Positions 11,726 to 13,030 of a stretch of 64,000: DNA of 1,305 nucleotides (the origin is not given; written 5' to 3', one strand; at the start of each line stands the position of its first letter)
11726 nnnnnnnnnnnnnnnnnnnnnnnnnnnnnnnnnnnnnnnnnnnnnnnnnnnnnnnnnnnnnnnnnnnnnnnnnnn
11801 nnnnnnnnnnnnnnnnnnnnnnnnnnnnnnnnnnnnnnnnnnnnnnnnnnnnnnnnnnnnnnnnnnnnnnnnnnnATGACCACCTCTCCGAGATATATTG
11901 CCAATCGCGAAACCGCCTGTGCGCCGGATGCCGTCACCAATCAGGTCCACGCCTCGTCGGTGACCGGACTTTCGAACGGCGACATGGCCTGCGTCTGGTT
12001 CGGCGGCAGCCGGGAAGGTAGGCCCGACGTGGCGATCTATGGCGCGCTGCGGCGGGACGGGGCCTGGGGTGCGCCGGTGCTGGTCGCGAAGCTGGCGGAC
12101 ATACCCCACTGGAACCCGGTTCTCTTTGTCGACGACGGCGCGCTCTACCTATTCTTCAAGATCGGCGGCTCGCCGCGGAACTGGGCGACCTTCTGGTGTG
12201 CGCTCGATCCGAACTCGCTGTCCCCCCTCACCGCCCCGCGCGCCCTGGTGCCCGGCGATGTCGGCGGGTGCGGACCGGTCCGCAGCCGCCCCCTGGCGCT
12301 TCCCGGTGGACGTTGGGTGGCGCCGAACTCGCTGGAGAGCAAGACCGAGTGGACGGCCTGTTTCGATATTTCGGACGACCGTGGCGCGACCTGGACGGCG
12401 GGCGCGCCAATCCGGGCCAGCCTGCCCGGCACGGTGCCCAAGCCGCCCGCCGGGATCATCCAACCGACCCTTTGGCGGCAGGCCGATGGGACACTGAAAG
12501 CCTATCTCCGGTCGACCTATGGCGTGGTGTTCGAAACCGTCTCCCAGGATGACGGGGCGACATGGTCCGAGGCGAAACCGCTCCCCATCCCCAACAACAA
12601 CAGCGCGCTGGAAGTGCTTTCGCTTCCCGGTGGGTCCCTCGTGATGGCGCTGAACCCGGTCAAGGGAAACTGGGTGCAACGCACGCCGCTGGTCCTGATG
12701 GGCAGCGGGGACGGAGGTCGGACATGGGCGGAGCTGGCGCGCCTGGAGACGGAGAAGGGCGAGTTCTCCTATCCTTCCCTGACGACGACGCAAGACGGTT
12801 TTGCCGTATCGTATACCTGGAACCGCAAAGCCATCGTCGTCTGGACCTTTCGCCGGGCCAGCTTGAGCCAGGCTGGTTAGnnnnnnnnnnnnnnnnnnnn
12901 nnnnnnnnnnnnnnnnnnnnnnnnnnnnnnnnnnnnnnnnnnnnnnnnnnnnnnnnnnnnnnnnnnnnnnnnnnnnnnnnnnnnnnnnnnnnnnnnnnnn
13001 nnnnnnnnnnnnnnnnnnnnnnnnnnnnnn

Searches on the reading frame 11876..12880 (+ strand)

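Call 7: search_protein_families(library=pfam, proteins=[window:11876-12880:+])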
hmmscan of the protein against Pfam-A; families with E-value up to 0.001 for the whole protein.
window:11876-12880:+ (334 aa): 2 families
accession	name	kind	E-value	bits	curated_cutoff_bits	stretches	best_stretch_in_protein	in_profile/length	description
PF13088.12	BNR_2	-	9.7e-61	206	31.4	1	35-309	1-274/277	BNR repeat-like domain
PF02012.26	BNR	-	0.00025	21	27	0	165-174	2-11/12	BNR/Asp-box repeat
